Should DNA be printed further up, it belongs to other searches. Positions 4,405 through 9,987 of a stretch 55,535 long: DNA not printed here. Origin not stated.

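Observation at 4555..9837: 1760-aa NACHT/STAND NTPase with an unassigned N-terminal domain: candidate novel NLR-like/Avs-like defence protein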

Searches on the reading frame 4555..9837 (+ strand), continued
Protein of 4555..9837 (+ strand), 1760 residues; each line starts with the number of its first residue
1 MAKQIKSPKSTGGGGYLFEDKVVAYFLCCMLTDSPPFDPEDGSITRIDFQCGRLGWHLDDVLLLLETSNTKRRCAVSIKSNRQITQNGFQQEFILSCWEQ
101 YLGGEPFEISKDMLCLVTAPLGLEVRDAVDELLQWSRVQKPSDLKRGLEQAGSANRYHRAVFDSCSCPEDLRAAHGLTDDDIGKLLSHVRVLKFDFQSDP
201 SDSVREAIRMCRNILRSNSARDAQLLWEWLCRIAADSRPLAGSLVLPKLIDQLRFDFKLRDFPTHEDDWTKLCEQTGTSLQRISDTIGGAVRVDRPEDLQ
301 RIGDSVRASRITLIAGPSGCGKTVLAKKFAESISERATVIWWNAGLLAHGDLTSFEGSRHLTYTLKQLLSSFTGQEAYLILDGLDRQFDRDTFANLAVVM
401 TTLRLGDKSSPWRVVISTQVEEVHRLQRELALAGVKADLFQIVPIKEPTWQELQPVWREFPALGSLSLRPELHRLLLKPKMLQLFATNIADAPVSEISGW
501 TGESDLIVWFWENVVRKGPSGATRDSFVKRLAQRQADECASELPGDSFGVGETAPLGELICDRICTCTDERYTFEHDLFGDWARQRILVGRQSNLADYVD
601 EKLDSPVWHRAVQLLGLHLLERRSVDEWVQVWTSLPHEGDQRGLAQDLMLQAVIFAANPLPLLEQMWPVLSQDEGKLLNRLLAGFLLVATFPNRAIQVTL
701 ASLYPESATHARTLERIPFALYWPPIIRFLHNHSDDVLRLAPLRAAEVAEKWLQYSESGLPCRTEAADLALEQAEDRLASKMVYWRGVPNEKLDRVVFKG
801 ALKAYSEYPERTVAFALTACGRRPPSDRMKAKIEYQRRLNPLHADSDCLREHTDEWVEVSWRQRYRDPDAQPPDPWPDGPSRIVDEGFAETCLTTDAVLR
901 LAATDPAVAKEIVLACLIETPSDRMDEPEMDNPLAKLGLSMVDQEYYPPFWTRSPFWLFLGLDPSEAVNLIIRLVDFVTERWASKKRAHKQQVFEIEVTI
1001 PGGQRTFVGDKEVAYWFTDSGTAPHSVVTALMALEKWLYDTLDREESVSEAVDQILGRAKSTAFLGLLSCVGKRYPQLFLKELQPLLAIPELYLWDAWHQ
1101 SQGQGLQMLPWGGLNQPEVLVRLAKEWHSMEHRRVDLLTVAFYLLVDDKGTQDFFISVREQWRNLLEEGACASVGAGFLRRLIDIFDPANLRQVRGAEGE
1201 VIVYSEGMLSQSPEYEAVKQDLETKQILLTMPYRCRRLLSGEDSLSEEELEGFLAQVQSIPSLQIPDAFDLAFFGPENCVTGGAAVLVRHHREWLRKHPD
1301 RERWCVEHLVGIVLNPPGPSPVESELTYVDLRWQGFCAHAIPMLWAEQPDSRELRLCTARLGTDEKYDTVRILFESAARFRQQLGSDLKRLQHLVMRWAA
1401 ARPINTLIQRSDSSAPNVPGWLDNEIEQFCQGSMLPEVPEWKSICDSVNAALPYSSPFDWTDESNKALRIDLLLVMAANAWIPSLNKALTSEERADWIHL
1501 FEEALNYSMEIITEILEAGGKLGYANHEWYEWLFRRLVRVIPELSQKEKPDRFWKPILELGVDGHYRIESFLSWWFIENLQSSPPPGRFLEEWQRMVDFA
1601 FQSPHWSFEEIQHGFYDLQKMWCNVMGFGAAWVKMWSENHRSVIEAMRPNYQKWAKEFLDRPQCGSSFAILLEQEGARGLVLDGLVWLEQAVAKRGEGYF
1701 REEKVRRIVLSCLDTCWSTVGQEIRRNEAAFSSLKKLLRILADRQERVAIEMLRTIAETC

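Call 44: list_cluster_members(proteins=[P0001, P0013, P0061, P0086, P0092, P0036, P0002])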
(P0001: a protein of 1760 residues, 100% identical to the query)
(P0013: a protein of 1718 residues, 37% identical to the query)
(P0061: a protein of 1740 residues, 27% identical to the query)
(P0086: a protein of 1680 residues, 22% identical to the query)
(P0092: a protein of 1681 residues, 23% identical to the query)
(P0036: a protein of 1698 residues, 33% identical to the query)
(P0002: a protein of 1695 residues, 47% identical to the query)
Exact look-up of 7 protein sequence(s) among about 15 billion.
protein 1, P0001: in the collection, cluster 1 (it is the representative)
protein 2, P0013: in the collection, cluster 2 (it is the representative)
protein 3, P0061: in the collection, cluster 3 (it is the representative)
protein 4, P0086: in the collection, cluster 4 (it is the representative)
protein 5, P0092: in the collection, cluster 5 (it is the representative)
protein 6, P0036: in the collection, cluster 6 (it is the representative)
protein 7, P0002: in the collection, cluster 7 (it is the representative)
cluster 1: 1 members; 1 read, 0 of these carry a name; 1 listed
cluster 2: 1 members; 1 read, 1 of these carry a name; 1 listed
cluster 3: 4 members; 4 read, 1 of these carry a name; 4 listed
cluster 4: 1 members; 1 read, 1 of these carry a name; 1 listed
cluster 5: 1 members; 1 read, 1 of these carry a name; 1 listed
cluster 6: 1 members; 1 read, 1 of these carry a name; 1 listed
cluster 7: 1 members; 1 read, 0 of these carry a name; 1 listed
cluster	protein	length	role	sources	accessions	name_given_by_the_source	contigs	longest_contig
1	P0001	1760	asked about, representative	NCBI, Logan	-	-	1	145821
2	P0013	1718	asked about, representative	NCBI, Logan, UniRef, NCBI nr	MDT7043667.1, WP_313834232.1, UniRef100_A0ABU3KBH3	hypothetical protein [Candidatus Nitronereus thalassa] | AAA+ ATPase domain-containing protein n=1 Tax=Candidatus Nitronereus thalassa ...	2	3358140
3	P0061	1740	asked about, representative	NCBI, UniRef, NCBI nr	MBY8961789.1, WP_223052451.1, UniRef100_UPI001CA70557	hypothetical protein KJK34_03380 [Flavobacterium sp. D11R37] | hypothetical protein n=1 Tax=Flavobacterium coralii TaxID=2838017 RepID=UPI001CA70557 | hypothetical protein [Flavobacterium coralii]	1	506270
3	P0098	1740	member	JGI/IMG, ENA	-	-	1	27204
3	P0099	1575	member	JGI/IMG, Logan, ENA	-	-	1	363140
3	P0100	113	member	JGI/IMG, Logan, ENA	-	-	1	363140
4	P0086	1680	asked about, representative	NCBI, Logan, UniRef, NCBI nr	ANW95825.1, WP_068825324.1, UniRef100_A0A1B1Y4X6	hypothetical protein AXE80_05810 [Wenyingzhuangia fucanilytica] | AAA+ ATPase domain-containing protein n=1 Tax=Wenyingzhuangia fucanilytica TaxID=1790137 ... | ATP-binding protein [Wenyingzhuangia fucanilytica]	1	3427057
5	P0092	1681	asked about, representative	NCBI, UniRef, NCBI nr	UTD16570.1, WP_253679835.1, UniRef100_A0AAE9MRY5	ATP-binding protein [Tenacibaculum mesophilum] | ATP-binding protein n=1 Tax=Tenacibaculum mesophilum TaxID=104268 RepID=A0AAE9MRY5_9FLAO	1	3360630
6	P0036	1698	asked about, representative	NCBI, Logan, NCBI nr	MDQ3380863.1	MAG: hypothetical protein M3546_11195 [Actinomycetota bacterium] | hypothetical protein [Actinomycetota bacterium]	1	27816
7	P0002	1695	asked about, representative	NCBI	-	-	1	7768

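Call 47: find_related_loci(query=P0001, collection=genome_contigs, flank=10000)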
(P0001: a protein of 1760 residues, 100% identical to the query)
Query P0001 (1760 aa) in genome_contigs; peptide patterns used: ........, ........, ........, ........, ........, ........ (x = any residue, [..] = any of these).
25 stretches matched a pattern, but none encodes a relative of the query by tblastn (E <= 1e-3).

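Call 49: find_related_loci(query=A3, collection=genome_contigs, flank=10000)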
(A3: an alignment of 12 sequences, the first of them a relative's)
Query A3 (1760 aa) in genome_contigs; peptide patterns used: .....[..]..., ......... (x = any residue, [..] = any of these).
228 stretches matched a pattern; 126 encode a relative of the query (tblastn E <= 1e-3); the best 80 are kept; 80 distinct loci.
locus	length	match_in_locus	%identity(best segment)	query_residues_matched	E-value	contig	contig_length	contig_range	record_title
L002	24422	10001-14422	45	276-1757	0e+0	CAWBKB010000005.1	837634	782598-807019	MAG: uncultured delta proteobacterium isolate MFD03323.bin.2.103 genome assembly, contig: contig_46461, whole genome sho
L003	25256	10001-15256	38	4-1752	0e+0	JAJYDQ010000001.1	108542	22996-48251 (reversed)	MAG: Deltaproteobacteria bacterium isolate DBS1-1.bin110 NODE_208_length_108542_cov_1.941087, whole genome shotgun seque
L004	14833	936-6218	34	1-1759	0e+0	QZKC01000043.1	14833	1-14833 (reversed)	MAG: Nitrospiraceae bacterium isolate SURF_23 Ga0104751_1005792, whole genome shotgun sequence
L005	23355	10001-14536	38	241-1756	0e+0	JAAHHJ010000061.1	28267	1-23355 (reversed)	MAG: Symploca sp. SIO3C6 3C6_NODE_61, whole genome shotgun sequence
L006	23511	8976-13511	36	252-1759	0e+0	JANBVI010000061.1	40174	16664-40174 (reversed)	MAG: Fischerella sp. CENA71 Contig_61, whole genome shotgun sequence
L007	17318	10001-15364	37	1-1758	0e+0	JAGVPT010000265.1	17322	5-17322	MAG: Bacteroidetes bacterium isolate DeMMO3_9 c_000000031523, whole genome shotgun sequence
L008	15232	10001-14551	36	252-1757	0e+0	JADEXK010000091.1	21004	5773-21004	Nostocales cyanobacterium LEGE 11386 NODE_125_length_21004_cov_23.3756, whole genome shotgun sequence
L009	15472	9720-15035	33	1-1757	0e+0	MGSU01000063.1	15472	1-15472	MAG: Deltaproteobacteria bacterium RIFOXYA12_FULL_61_11 rifixya3_full_scaffold_1931, whole genome shotgun sequence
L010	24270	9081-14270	30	9-1756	0e+0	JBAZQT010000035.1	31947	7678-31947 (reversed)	MAG: Methanoregula sp. isolate SO_2017_SWC_6 scaffold_1205_c1_LP-4_2017, whole genome shotgun sequence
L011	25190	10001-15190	30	9-1756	0e+0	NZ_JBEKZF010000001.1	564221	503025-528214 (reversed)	MAG: Methanoregula sp. isolate SPRUCE 692 SPRUCE_692_1, whole genome shotgun sequence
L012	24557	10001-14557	36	252-1759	0e+0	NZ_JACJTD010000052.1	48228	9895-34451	Nostoc foliaceum FACHB-393 contig52, whole genome shotgun sequence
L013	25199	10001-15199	29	9-1759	0e+0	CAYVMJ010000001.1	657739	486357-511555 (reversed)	MAG TPA_asm: uncultured Methanolinea sp. isolate binchicken_co190_342 genome assembly, contig: NODE_1_length_657739_cov_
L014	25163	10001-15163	31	1-1752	0e+0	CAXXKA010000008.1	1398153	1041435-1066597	MAG: uncultured candidate division Zixibacteria bacterium isolate 057be676-9b3e-4ab3-9904-799d5201c552 genome assembly,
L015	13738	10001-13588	38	241-1439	0e+0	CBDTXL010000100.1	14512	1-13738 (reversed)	MAG TPA_asm: uncultured bacterium isolate ERR2431955_maxbin2_4 genome assembly, contig: ERZ23878311.2440, whole genome s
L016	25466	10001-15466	30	1-1757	0e+0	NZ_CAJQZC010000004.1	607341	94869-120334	Paraburkholderia saeva strain LMG 31841 isolate LMG 31841, whole genome shotgun sequence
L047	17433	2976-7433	29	265-1752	2e-150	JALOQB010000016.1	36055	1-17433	MAG: Polyangiaceae bacterium isolate Prado144 scaffold_1151, whole genome shotgun sequence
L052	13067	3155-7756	36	257-1757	0e+0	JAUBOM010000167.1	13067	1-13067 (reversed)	Microcoleus sp. herbarium2 NODE_168_length_13067_cov_153.965032, whole genome shotgun sequence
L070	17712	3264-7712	24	262-1758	1e-104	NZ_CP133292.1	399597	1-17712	Pantoea sp. App145 plasmid pAPP145_2, complete sequence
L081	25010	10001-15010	25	3-1760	2e-102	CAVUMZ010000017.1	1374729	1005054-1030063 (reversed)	MAG: uncultured Solirubrobacterales bacterium isolate MFD04212.bin.1.65 genome assembly, contig: contig_6907, whole geno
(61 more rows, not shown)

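Call 55: search_protein_families(library=padloc, alignment_id=A4, max_evalue=0.00001)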
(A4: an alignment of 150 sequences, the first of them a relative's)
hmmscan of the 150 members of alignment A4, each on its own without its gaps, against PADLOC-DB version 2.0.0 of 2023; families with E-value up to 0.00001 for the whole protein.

A. member 1, L002:8914-9309:+ (131 aa): 0 families

B. families by the number of members that match (of 150 scanned): 361 families (the first 25 are shown)
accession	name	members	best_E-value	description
PDLC02926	HTH_VI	4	9.6e-15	-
PDLC04134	mad2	3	9.3e-51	mads_2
PDLC03664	Control_protein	3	2.1e-16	control protein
PDLC03665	Control_protein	3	3.8e-14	control protein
PDLC03666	Control_protein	3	7.2e-13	control protein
PDLC04142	capH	3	2.4e-10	capH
PDLC03952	RmrA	3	7.7e-09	-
PDLC03954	RmrA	3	1.6e-08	-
PDLC04135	mad3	2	2.1e-90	mads_3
PDLC02226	AbiEi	2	1.6e-52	AbiEi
PDLC02233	AbiEi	2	8.4e-29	AbiEi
PDLC02251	AbiEi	2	1.4e-27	AbiEi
PDLC02236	AbiEi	2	1.1e-25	AbiEi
PDLC02247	AbiEi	2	1.1e-25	AbiEi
PDLC02264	AbiEi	2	4.9e-17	AbiEi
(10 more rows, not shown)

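Call 56: search_protein_families(library=pfam, alignment_id=A4, max_evalue=0.00001)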
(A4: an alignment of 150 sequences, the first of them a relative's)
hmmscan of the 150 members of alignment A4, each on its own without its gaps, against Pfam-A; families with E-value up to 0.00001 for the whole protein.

A. member 1, L002:8914-9309:+ (131 aa): 0 families

B. families by the number of members that match (of 150 scanned): 151 families (the first 25 are shown)
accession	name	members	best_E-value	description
PF01381.28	HTH_3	5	2.5e-15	Helix-turn-helix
PF00589.27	Phage_integrase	4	2.3e-33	Phage integrase family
PF13560.12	HTH_31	4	1.2e-11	Helix-turn-helix domain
PF00665.32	rve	3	3.4e-27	Integrase core domain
PF13676.11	TIR_2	3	1.7e-17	TIR domain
PF13683.12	rve_3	3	2.8e-15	Integrase core domain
PF12844.13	HTH_19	3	8.7e-12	Helix-turn-helix domain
PF08706.16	D5_N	2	3.3e-29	D5 N terminal like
PF19570.5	DUF6088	2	2e-17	Family of unknown function (DUF6088)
PF19263.5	DUF5906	2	1.4e-12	Family of unknown function (DUF5906)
PF13443.12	HTH_26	2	1.5e-12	Cro/C1-type HTH DNA-binding domain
PF13304.12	AAA_21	2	2e-12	AAA domain, putative AbiEii toxin, Type IV TA system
PF13333.12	rve_2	2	1.9e-11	Integrase core domain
PF04313.20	HSDR_N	2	4.6e-11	Type I restriction enzyme R protein N terminus (HSDR_N)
PF01844.29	HNH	2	2.5e-09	HNH endonuclease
PF05729.18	NACHT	2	1.6e-08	NACHT domain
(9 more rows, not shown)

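Call 74: search_protein_families(library=pfam, proteins=[L052:1871-3154:+, L047:1908-2975:+, L005:9809-10000:+, L070:2952-3263:+, L006:8853-8975:+], max_evalue=0.01)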
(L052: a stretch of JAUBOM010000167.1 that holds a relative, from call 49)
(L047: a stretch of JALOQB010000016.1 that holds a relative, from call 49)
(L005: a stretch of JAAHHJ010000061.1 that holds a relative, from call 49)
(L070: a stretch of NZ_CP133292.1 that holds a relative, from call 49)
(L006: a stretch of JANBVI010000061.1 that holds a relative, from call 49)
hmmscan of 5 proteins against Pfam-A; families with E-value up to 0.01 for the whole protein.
L052:1871-3154:+ (428 aa): 1 family
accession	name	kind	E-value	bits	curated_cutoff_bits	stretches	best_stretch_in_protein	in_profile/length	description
PF12770.12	CHAT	-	2.5e-25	90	24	1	91-404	3-266/289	CHAT domain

L047:1908-2975:+ (356 aa): 1 family
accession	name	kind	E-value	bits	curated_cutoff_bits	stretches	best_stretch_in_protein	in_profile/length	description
PF01048.26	PNP_UDP_1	-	2.9e-15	56.7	25.1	2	246-332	139-225/233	Phosphorylase superfamily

L005:9809-10000:+ (64 aa): 1 family
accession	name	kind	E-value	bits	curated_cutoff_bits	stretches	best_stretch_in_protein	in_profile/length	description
PF19954.5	EAD10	-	2.3e-19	69.6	24.1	1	1-64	1-64/77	Effector-associated domain 10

L070:2952-3263:+ (104 aa): 0 families

L006:8853-8975:+ (41 aa): 0 families
